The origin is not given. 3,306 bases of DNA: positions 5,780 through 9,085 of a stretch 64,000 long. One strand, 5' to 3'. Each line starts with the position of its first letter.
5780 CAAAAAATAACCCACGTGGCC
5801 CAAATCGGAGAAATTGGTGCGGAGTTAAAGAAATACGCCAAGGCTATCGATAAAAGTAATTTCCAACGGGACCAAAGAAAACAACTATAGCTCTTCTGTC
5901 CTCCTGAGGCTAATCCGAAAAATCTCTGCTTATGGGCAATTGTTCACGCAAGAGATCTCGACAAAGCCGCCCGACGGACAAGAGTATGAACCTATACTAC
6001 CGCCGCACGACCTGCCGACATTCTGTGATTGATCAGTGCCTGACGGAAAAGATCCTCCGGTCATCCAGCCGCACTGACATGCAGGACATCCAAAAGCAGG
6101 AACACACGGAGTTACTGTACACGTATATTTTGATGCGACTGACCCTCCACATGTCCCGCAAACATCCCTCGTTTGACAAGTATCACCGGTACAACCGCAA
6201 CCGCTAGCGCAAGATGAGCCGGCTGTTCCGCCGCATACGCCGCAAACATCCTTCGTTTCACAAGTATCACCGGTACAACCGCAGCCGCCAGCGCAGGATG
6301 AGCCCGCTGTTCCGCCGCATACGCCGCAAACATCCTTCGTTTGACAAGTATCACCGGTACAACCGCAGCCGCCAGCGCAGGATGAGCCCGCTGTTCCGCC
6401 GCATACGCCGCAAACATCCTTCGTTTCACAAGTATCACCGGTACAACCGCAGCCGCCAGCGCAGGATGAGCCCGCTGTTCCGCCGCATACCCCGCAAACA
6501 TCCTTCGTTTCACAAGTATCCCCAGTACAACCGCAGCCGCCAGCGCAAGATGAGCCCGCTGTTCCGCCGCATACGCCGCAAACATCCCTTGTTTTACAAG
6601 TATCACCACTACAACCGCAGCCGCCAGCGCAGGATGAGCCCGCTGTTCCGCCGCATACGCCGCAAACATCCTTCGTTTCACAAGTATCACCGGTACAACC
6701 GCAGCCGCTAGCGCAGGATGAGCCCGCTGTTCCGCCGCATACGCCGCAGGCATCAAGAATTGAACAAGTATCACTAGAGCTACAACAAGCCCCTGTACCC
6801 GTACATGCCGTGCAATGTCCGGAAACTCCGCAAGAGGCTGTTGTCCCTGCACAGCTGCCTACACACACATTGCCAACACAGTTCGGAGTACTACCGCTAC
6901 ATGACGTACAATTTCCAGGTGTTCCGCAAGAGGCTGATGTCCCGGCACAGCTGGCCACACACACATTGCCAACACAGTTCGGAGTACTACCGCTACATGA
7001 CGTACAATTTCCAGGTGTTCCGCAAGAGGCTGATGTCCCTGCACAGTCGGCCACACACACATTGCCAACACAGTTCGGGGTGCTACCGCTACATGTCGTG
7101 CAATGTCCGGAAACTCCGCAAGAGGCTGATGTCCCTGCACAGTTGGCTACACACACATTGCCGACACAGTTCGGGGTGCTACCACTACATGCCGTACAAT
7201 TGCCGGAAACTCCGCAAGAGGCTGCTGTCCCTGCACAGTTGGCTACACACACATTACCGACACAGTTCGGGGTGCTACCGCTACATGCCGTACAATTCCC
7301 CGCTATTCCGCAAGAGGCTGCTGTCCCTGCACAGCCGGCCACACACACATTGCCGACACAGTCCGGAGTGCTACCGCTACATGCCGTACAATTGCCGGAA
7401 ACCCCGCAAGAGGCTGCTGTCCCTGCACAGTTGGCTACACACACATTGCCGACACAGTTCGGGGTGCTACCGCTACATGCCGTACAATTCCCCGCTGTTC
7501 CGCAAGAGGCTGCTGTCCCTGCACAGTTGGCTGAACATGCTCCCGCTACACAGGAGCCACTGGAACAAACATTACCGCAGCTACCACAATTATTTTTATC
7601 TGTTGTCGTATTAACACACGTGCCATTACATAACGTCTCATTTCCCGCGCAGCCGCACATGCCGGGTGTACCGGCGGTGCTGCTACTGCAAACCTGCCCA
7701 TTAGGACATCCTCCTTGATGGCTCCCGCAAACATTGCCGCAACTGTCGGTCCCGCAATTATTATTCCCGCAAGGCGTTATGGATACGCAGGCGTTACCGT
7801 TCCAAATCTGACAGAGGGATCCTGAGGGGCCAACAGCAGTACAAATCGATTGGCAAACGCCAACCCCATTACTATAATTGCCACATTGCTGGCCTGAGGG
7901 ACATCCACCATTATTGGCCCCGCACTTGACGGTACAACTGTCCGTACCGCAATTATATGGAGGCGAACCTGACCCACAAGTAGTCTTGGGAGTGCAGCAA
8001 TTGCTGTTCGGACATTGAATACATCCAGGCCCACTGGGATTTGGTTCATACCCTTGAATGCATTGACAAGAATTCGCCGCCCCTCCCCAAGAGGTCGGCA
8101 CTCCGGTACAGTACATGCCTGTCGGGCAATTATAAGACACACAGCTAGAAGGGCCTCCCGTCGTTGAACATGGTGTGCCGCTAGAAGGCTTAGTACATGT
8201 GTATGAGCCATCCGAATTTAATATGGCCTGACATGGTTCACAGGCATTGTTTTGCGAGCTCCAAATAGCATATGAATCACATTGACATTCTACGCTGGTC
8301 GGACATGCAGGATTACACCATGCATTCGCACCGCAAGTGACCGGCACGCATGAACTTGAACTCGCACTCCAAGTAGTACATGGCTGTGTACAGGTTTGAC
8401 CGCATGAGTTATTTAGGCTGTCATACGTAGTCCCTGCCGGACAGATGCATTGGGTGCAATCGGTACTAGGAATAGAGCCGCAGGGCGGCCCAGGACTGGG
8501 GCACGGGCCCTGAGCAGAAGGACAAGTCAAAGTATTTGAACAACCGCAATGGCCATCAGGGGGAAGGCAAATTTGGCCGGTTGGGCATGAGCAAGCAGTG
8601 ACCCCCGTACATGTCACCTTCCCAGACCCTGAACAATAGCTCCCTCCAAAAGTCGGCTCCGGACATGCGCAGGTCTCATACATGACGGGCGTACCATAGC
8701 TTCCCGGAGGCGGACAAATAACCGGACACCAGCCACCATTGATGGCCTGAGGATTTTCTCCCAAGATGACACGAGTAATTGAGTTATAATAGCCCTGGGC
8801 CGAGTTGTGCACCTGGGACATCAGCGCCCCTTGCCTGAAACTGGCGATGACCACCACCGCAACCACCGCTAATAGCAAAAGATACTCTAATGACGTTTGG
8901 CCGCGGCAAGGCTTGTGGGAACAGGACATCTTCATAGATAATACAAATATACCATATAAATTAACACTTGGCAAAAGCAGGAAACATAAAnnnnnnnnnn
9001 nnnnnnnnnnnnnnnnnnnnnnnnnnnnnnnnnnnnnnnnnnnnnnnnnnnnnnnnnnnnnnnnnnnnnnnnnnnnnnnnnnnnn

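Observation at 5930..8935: Giant (~1000 aa) cysteine-rich repeat protein with a Flp / class-III prepilin-type N-terminus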

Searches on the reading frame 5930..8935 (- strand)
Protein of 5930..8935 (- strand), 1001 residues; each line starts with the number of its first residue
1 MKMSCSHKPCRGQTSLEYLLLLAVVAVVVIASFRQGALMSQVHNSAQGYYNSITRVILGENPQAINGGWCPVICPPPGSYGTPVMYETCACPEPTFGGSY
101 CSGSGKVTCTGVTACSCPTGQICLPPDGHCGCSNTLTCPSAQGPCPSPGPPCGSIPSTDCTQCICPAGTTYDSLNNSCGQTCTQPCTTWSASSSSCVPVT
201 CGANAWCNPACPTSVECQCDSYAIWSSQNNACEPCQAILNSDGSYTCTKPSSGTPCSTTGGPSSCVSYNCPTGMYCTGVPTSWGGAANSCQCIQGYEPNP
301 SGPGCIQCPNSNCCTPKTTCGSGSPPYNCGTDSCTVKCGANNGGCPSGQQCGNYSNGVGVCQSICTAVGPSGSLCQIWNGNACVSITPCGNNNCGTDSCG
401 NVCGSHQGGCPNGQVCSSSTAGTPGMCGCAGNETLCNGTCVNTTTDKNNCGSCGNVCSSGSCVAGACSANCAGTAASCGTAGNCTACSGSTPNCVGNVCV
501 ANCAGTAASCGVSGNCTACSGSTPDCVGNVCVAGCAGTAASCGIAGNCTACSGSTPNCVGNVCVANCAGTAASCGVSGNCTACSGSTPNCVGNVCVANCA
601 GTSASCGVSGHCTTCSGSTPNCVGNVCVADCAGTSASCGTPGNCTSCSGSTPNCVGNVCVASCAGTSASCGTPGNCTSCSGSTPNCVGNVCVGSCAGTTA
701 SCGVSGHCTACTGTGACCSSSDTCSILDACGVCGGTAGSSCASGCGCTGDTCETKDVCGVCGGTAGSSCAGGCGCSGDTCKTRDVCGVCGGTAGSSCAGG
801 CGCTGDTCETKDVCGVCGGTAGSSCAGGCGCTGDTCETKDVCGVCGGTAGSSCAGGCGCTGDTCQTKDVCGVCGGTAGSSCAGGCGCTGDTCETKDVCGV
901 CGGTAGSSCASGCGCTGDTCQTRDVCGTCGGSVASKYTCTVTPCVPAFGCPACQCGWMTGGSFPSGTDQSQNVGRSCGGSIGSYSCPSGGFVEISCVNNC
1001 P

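Call 3: search_protein_families(library=pfam, proteins=[window:5930-8935:-], max_evalue=10)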
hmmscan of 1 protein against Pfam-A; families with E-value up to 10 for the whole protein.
window:5930-8935:- (1001 aa): 1 family
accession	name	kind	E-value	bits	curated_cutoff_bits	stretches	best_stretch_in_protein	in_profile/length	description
PF04021.17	Class_IIIsignal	-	2e-05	24.8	23.7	1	11-31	2-22/27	Class III signal peptide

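Call 4: search_protein_families(library=ncbifam, proteins=[window:5930-8935:-], max_evalue=10)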
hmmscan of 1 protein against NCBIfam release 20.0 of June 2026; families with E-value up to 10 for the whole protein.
window:5930-8935:- (1001 aa): 0 families

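Call 11: find_homologous_proteins(query=window:5930-8935:-, max_evalue=0.001)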
Query window:5930-8935:- (1001 aa): 61 proteins with E <= 0.001 among 8000 candidates.
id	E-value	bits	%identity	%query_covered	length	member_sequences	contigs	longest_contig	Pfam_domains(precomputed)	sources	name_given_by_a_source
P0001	1.8e-68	249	43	46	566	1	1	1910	PF04021.18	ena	-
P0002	1.6e-62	230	38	42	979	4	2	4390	-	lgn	-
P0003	2.5e-58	216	52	21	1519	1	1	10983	-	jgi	-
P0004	3.9e-56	208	41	43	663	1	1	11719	PF04021.18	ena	-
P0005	5.0e-51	192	38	42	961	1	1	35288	-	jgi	jgi:Flp pilus assembly pilin Flp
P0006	1.9e-44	170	59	15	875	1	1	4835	PF04021.18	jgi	-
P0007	5.3e-40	155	46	35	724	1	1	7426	-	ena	-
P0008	2.4e-38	150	48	23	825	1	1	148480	-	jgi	jgi:hypothetical protein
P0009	9.6e-35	138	39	12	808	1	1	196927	PF04885.20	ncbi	ncbi:MAG: hypothetical protein ACYDCL_01625 [Myxococcales bacterium]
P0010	2.6e-34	136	42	24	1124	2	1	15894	-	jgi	-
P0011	2.5e-33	133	39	31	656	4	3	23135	PF04021.18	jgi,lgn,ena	-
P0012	1.8e-32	130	54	14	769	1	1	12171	-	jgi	-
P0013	7.6e-28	115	45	9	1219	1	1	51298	PF04885.20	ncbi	-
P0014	2.4e-27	113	35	40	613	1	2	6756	-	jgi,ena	jgi:hypothetical protein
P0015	7.0e-27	112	36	44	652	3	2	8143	PF04021.18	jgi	-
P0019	1.9e-22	97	30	17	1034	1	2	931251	-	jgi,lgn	jgi:Flp pilus assembly pilin Flp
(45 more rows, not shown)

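Call 17: find_encoding_contigs(protein=P0019, flank=10000, max_places=3)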
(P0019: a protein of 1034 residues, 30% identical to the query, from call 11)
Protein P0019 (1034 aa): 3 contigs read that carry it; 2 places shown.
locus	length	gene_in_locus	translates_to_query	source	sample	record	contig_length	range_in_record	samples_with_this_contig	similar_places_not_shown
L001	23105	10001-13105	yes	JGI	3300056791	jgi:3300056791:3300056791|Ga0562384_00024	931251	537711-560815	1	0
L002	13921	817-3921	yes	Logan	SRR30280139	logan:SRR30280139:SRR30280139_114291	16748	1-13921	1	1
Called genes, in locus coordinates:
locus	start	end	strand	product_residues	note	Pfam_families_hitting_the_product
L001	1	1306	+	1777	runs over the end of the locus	-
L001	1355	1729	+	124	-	PF00072:Response_reg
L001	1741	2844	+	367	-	PF00988:CPSase_sm_chain, PF00117:GATase, PF07722:Peptidase_C26 (faint)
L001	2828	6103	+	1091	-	PF25596:CPSase_L_D1, PF02786:CPSase_L_D2, PF02787:CPSase_L_D3, PF25596:CPSase_L_D1, PF02655:ATP-grasp_3, PF02786:CPSase_L_D2, PF02222:ATP-grasp, PF02142:MGS, +3 more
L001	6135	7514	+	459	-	PF13230:GATase_4 (weak), PF13522:GATase_6, PF13537:GATase_7, PF00156:Pribosyltran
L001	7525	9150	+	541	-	PF06418:CTP_synth_N, PF00117:GATase, PF07722:Peptidase_C26 (weak)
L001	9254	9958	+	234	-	PF00834:Ribul_P_3_epim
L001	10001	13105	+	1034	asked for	-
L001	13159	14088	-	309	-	PF00072:Response_reg, PF00990:GGDEF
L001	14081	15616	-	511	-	PF13492:GAF_3 (faint), PF00512:HisKA, PF02518:HATPase_c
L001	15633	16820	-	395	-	PF08495:FIST, PF10442:FIST_C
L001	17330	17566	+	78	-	PF04014:MazE_antitoxin (weak)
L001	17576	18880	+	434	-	PF02321:OEP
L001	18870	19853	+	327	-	PF25917:BSH_RND, PF25973:BSH_CzcB, PF25990:Beta-barrel_YknX (weak)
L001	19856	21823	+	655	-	PF00005:ABC_tran, PF12704:MacB_PCD, PF02687:FtsX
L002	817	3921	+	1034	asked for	-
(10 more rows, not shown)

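Call 18: find_encoding_contigs(protein=P0008, flank=10000, max_places=3)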
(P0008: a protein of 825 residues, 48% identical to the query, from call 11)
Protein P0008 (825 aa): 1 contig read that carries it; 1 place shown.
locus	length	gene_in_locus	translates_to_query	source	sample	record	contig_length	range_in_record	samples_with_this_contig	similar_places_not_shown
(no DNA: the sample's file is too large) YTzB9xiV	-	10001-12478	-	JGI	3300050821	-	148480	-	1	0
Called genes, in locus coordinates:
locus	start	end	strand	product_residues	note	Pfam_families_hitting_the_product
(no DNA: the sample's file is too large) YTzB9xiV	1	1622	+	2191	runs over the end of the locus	PF13414:TPR_11, PF13424:TPR_12 (weak), PF13432:TPR_16 (weak), PF23914:TPR_CcmH_CycH (weak), PF00515:TPR_1 (weak), PF07719:TPR_2 (weak), PF13414:TPR_11, PF13431:TPR_17 (weak), +10 more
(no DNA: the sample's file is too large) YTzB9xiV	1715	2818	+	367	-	PF00988:CPSase_sm_chain, PF00117:GATase, PF07722:Peptidase_C26 (weak)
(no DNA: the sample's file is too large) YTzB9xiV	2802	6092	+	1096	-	PF25596:CPSase_L_D1, PF02786:CPSase_L_D2, PF02787:CPSase_L_D3, PF25596:CPSase_L_D1, PF02222:ATP-grasp, PF02655:ATP-grasp_3, PF02786:CPSase_L_D2, PF15632:ATPgrasp_Ter, +3 more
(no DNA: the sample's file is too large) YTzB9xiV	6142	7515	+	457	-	PF13230:GATase_4 (weak), PF13522:GATase_6, PF13537:GATase_7, PF00156:Pribosyltran (weak)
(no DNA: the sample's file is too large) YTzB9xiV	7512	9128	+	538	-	PF06418:CTP_synth_N, PF00117:GATase, PF07722:Peptidase_C26 (faint)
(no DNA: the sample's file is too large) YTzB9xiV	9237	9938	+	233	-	PF00834:Ribul_P_3_epim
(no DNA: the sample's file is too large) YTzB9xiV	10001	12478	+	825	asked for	-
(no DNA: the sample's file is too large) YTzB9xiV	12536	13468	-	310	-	PF00072:Response_reg, PF00990:GGDEF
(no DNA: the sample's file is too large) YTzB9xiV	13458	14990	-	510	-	PF00512:HisKA, PF02518:HATPase_c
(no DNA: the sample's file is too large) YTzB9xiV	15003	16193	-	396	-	PF08495:FIST, PF10442:FIST_C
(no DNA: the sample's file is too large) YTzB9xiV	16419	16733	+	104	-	-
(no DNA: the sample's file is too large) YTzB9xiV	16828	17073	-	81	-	-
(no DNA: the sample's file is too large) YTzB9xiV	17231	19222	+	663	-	-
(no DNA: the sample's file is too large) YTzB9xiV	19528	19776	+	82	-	PF08085:Entericidin (weak)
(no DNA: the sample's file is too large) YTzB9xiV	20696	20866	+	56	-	-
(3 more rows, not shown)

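Call 19: find_encoding_contigs(protein=P0005, flank=10000, max_places=3)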
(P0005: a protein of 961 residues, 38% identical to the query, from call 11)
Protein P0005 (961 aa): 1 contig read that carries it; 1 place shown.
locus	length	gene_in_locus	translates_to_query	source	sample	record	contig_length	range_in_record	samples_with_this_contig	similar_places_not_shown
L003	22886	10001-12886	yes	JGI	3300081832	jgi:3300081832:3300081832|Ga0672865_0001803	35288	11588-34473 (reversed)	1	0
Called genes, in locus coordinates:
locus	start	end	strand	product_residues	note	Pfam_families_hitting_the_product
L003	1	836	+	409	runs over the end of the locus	PF00890:FAD_binding_2, PF01134:GIDA (faint), PF01266:DAO (weak), PF03486:HI0933_like, PF07992:Pyr_redox_2, PF12831:FAD_oxidored, PF13738:Pyr_redox_3 (faint), PF22780:HI0933_like_1st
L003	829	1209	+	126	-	PF01042:Ribonuc_L-PSP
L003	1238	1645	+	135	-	PF00072:Response_reg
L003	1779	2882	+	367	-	PF00988:CPSase_sm_chain, PF00117:GATase, PF07722:Peptidase_C26 (faint)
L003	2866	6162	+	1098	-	PF25596:CPSase_L_D1, PF02786:CPSase_L_D2, PF02787:CPSase_L_D3, PF25596:CPSase_L_D1, PF02222:ATP-grasp, PF02655:ATP-grasp_3, PF02786:CPSase_L_D2, PF02142:MGS, +3 more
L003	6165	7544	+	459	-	PF13230:GATase_4 (weak), PF13522:GATase_6, PF13537:GATase_7, PF00156:Pribosyltran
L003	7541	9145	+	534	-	PF06418:CTP_synth_N, PF00117:GATase, PF07722:Peptidase_C26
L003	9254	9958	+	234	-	PF00834:Ribul_P_3_epim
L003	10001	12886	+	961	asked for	-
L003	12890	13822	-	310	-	PF00072:Response_reg, PF00990:GGDEF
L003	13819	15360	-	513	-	PF00512:HisKA, PF02518:HATPase_c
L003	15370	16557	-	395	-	PF08495:FIST, PF10442:FIST_C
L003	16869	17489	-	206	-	PF00440:TetR_N, PF16859:TetR_C_11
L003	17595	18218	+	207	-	PF00857:Isochorismatase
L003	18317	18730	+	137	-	-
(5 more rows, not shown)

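Call 37: search_protein_families(library=pfam, proteins=[P0015], max_evalue=0.01)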
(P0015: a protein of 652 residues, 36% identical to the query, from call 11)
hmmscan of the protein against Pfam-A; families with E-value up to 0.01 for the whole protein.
P0015 (652 aa): 1 family
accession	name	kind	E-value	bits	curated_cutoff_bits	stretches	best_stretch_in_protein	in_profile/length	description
PF04021.17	Class_IIIsignal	-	8.7e-06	26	23.7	1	11-32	2-23/27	Class III signal peptide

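Call 52: predict_structure(alignment_id=A2)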
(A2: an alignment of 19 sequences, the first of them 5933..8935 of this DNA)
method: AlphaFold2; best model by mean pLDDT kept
length: 1001 residues; sequences in the alignment: 19
mean_pLDDT: 45.9   pTM: 0.31
mean pLDDT of the five models: 45.9, 45.1, 45.1, 43.4, 42.1
residues with pLDDT >= 90: 2; 70-90: 197; 50-70: 155; < 50: 647
segments of 3 or more residues with pLDDT < 50: 1-4, 7-14, 64-70, 88-103, 248-255, 257-267, 316-322, 390-394, 403-410, 420-425, 428-687, 689-748, 752-774, 782-804, 809-830, 835-1001
pLDDT, mean of each block of 10 residues (from residue 1): 42 61 80 63 60 59 45 71 59 44 61 76 79 85 76 87 84 84 77 79 84 70 79 71 52 43 47 72 64 81 74 51 54 63 75 64 67 65 67 51 44 53 46 34 28 28 29 26 27 33 29 30 35 30 27 37 34 29 29 29 28 28 31 28 33 35 28 29 34 30 26 30 28 29 40 41 38 50 35 30 46 36 43 49 29 27 28 28 27 25 28 28 26 27 28 28 29 27 29 28 34
secondary structure, 60 per line:
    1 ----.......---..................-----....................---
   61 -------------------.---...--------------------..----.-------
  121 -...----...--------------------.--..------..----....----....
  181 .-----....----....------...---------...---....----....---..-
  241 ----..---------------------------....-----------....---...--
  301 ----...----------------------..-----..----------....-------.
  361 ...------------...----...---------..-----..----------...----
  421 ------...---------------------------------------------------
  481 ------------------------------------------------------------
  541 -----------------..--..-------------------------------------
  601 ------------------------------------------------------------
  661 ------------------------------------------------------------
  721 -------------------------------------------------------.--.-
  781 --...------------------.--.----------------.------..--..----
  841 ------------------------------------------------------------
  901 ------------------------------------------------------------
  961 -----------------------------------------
elements in order (helices of 4 or more, strands of 3 or more residues): H5-11 H15-32 H38-57 E84-86 E122-124 E129-131 E169-172 E177-181 E187-190 E195-198 E205-207 E217-219 E223-226 E231-234 E274-277 E289-292 E296-298 E305-307 E349-352 E360-363 E376-378 E383-385 E414-416 E427-429

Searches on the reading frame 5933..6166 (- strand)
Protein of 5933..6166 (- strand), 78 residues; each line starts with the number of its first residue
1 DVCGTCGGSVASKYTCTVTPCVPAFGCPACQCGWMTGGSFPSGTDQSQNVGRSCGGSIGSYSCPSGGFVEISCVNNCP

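Call 27: search_protein_families(library=pfam, proteins=[window:5933-6166:-], max_evalue=10)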
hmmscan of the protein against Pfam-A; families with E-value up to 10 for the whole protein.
seq(78 aa): 0 families

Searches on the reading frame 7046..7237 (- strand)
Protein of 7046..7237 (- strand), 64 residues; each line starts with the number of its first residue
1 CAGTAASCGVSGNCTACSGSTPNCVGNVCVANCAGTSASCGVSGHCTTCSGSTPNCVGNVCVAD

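Call 27: search_protein_families(library=pfam, proteins=[window:7046-7237:-], max_evalue=10)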
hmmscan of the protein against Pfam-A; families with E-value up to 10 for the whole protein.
seq(64 aa): 0 families

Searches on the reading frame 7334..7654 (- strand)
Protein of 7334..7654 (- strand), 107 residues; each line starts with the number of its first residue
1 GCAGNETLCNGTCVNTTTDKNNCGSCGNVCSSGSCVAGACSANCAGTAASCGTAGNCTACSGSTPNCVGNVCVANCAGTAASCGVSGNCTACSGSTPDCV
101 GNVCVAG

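Call 27: search_protein_families(library=pfam, proteins=[window:7334-7654:-], max_evalue=10)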
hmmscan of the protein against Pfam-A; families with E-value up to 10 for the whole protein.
seq(107 aa): 1 family
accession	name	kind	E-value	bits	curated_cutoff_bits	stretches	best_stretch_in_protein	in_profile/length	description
PF04885.19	Stig1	-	2.1e-06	28.5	24.1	1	2-41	43-83/85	Stigma-specific STIG1-like protein family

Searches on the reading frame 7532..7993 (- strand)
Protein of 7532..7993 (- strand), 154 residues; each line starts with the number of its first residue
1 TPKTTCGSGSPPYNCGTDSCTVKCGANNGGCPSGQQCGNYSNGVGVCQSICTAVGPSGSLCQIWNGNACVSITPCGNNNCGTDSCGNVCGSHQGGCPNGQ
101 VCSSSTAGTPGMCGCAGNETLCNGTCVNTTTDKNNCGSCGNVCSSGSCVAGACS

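Call 27: search_protein_families(library=pfam, proteins=[window:7532-7993:-], max_evalue=10)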
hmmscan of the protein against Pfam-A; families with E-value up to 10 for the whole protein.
seq(154 aa): 1 family
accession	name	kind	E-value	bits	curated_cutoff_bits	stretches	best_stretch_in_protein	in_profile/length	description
PF04885.19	Stig1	-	2.6e-05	25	24.1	1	113-154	39-83/85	Stigma-specific STIG1-like protein family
